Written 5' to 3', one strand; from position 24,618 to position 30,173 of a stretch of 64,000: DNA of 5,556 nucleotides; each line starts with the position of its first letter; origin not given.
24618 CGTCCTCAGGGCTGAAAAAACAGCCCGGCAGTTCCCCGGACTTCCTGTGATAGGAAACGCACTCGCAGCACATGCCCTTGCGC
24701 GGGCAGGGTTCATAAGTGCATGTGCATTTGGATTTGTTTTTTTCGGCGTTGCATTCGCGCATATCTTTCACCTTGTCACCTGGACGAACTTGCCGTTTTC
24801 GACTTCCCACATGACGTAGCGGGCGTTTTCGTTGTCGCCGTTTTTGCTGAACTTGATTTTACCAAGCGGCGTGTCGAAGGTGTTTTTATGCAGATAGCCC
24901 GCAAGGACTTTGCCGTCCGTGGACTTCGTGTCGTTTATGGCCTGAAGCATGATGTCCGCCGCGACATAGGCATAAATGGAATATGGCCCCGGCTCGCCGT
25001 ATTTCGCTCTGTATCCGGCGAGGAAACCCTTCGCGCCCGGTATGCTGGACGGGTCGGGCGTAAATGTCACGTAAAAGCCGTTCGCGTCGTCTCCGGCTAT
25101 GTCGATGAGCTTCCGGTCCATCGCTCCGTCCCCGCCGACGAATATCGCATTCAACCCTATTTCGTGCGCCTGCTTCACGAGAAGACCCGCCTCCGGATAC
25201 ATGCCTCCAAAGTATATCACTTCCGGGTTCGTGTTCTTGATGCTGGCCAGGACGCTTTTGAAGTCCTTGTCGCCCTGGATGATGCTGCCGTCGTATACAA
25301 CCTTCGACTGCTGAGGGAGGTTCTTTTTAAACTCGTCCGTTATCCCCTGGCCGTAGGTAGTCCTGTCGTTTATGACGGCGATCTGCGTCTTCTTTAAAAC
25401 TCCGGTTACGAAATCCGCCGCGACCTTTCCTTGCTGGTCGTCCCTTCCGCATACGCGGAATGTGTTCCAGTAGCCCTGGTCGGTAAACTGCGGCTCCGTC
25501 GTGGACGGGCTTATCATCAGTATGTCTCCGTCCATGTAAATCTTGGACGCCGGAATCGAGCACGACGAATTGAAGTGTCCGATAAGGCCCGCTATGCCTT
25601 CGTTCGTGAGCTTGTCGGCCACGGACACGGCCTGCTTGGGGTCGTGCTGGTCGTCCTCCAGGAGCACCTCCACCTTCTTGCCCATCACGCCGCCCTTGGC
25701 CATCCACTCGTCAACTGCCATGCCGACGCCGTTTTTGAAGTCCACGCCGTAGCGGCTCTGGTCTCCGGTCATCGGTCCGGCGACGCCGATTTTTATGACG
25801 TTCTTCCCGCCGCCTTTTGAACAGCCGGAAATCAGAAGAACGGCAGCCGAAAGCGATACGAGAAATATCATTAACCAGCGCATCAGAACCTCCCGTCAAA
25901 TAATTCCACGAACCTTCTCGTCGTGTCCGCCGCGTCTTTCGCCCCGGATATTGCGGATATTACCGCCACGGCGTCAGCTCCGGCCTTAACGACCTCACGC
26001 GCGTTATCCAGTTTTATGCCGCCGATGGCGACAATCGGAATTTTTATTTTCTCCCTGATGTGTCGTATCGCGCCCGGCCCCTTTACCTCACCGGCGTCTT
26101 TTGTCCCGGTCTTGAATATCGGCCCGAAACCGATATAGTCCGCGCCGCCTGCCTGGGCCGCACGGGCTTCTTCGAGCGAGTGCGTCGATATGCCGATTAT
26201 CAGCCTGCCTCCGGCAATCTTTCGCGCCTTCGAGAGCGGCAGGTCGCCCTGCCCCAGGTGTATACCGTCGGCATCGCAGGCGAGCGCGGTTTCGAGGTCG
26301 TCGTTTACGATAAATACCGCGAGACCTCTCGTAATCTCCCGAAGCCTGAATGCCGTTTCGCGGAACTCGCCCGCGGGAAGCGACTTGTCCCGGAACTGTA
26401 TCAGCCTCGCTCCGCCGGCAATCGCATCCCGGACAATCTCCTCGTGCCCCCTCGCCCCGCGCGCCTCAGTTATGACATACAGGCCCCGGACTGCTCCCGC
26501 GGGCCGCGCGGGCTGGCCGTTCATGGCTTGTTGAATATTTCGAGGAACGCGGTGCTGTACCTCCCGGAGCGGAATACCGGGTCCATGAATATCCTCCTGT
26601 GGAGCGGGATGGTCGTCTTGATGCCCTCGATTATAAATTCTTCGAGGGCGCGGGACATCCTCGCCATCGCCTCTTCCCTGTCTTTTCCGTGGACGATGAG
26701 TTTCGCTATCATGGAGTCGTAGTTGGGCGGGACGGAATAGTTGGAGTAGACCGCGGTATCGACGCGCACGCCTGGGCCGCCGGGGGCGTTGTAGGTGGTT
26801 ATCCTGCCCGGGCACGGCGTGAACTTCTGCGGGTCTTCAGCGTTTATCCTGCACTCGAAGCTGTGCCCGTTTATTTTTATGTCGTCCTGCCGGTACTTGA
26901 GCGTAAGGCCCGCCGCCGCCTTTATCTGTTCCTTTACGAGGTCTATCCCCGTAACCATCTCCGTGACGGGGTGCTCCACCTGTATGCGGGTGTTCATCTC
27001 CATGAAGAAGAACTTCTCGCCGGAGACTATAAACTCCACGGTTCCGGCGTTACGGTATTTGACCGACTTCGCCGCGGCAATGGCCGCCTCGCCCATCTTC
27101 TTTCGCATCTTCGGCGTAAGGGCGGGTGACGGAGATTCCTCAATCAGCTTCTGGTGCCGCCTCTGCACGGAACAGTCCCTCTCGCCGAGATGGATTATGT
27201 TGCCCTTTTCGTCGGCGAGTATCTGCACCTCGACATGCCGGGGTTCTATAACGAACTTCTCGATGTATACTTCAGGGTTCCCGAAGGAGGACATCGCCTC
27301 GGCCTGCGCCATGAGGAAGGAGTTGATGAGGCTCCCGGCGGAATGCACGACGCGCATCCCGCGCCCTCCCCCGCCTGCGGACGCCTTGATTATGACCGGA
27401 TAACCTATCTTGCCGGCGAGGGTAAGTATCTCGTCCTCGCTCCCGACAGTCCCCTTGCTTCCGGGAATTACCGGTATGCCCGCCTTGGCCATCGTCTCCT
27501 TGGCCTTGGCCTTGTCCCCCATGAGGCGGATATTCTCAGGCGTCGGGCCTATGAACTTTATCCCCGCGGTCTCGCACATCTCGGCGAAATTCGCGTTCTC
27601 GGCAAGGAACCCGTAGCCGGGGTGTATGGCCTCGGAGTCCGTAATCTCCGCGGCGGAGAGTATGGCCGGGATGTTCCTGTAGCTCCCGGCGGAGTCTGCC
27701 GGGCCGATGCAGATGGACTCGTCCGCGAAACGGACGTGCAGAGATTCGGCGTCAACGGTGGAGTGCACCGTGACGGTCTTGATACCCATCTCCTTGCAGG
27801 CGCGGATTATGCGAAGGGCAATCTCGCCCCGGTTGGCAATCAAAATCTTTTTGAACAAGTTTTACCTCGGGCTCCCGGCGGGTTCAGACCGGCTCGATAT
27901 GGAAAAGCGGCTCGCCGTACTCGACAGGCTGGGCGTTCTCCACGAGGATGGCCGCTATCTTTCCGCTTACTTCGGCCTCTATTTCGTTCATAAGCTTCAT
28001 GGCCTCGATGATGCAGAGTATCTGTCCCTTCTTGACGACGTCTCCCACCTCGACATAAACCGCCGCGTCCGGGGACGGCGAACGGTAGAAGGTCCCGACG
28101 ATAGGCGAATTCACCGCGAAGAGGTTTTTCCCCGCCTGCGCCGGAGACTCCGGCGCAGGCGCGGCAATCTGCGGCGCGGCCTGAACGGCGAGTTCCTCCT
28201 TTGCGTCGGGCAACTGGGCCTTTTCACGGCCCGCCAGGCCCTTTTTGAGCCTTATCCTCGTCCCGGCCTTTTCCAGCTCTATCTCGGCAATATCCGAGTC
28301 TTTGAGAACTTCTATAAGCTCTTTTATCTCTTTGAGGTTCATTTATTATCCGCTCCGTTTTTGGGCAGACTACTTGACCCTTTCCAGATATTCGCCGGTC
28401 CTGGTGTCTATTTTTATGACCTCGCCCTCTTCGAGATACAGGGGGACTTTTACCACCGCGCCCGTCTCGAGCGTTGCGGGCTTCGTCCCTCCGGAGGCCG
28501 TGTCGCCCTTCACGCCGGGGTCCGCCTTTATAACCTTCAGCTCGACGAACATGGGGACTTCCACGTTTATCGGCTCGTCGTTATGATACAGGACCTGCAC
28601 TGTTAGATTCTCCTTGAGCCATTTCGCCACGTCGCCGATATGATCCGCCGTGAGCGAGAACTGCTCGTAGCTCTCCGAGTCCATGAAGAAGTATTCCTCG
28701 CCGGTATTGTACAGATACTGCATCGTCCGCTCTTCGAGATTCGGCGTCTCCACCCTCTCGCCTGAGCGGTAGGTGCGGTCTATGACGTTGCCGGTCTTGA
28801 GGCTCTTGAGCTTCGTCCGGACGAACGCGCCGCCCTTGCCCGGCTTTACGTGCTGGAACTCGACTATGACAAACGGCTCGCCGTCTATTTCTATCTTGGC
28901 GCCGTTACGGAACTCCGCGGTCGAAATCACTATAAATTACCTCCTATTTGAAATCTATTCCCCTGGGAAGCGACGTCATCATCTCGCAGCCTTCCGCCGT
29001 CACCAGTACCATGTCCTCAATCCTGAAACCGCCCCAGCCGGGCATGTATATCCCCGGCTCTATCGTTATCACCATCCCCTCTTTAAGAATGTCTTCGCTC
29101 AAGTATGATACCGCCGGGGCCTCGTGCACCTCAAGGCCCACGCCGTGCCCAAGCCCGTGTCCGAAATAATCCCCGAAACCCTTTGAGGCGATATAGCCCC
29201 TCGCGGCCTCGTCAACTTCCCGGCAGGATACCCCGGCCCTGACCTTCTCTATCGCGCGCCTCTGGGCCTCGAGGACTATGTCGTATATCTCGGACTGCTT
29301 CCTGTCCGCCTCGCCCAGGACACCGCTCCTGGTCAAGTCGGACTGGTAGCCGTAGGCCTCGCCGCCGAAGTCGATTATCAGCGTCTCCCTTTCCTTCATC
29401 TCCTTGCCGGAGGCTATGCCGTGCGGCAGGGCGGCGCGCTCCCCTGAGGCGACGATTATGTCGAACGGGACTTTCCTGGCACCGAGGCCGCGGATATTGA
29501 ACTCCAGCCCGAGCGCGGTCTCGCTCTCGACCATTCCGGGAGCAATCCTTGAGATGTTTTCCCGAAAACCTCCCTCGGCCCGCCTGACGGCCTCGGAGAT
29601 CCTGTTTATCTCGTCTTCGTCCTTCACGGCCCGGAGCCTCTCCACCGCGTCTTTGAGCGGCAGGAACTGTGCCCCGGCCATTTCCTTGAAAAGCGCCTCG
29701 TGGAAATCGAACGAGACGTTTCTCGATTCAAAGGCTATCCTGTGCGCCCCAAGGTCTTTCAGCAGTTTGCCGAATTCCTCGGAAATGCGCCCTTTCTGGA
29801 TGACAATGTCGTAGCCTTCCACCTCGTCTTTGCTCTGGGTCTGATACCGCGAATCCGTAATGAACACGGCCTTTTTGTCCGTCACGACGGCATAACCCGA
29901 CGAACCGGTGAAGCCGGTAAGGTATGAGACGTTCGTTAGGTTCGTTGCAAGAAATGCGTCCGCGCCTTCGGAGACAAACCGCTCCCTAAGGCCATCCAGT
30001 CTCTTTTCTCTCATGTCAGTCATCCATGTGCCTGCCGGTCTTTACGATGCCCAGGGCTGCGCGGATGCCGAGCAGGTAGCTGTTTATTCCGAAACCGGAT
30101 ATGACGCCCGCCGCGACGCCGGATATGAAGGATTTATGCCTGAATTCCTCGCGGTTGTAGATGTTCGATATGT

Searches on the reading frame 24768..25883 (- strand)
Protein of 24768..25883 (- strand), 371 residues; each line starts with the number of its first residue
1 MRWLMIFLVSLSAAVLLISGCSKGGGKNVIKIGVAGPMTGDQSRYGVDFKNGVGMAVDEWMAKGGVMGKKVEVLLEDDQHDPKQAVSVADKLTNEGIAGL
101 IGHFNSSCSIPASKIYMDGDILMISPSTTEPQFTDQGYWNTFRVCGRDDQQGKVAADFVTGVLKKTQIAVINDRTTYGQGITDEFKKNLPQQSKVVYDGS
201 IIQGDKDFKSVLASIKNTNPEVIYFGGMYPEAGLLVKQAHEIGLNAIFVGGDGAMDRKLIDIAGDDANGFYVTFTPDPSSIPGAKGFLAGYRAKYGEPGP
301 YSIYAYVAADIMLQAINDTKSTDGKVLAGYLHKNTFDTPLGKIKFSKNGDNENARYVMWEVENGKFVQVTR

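Call 58: search_protein_families(library=pfam, proteins=[window:24768-25883:-], max_evalue=0.00001)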
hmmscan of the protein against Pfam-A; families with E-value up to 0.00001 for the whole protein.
window:24768-25883:- (371 aa): 3 families
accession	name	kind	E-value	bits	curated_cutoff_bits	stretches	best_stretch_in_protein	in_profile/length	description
PF13458.12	Peripla_BP_6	-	2.1e-56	192.5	31.7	1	30-362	2-339/343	Periplasmic binding protein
PF01094.35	ANF_receptor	-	1.1e-24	87.7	25.4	1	53-362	6-351/353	Receptor family ligand binding region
PF13433.12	Peripla_BP_5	-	1.1e-13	51.5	27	1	30-348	1-323/363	Periplasmic binding protein domain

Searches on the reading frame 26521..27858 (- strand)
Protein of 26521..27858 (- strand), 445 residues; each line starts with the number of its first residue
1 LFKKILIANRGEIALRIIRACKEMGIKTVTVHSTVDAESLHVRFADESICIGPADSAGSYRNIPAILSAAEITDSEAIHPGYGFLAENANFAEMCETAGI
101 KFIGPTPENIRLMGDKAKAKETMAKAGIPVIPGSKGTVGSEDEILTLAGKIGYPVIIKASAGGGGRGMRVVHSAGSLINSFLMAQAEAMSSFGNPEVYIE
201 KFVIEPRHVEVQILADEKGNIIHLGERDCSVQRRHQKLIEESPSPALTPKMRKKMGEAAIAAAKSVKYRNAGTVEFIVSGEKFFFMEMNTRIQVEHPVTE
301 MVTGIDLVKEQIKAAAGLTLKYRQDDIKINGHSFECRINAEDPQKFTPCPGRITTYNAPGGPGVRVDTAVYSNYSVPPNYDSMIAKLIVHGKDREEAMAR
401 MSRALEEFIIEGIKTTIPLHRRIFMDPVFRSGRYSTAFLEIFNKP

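Call 58: search_protein_families(library=pfam, proteins=[window:26521-27858:-], max_evalue=0.00001)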
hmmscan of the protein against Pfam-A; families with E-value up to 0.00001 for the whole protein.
window:26521-27858:- (445 aa): 5 families
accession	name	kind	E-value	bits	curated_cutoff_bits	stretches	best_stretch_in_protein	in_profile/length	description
PF02786.22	CPSase_L_D2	-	3.4e-80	269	19.8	1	115-321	1-209/211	Carbamoyl-phosphate synthase L chain, ATP binding domain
PF00289.28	Biotin_carb_N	-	3.5e-45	153.4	25.5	1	1-110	1-110/110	Biotin carboxylase, N-terminal domain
PF02785.25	Biotin_carb_C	-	1.6e-42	144.4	32.4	1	335-440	1-107/108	Biotin carboxylase C-terminal domain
PF07478.18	Dala_Dala_lig_C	-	2.8e-09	37.2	24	1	142-290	26-174/204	D-ala D-ala ligase C-terminus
PF02222.28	ATP-grasp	-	4.9e-07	30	27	1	137-291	15-162/179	ATP-grasp domain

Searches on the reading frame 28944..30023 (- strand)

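Call 57: search_protein_families(library=pfam, proteins=[window:28944-30023:-], max_evalue=0.00001)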
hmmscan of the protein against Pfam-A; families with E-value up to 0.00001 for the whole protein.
window:28944-30023:- (359 aa): 2 families
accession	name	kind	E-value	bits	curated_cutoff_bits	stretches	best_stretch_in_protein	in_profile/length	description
PF00557.29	Peptidase_M24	-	2.6e-66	223.8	23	1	141-343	2-208/208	Metallopeptidase family M24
PF01321.24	Creatinase_N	-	9.3e-28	97.8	22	1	8-133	1-128/128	Creatinase/Prolidase N-terminal domain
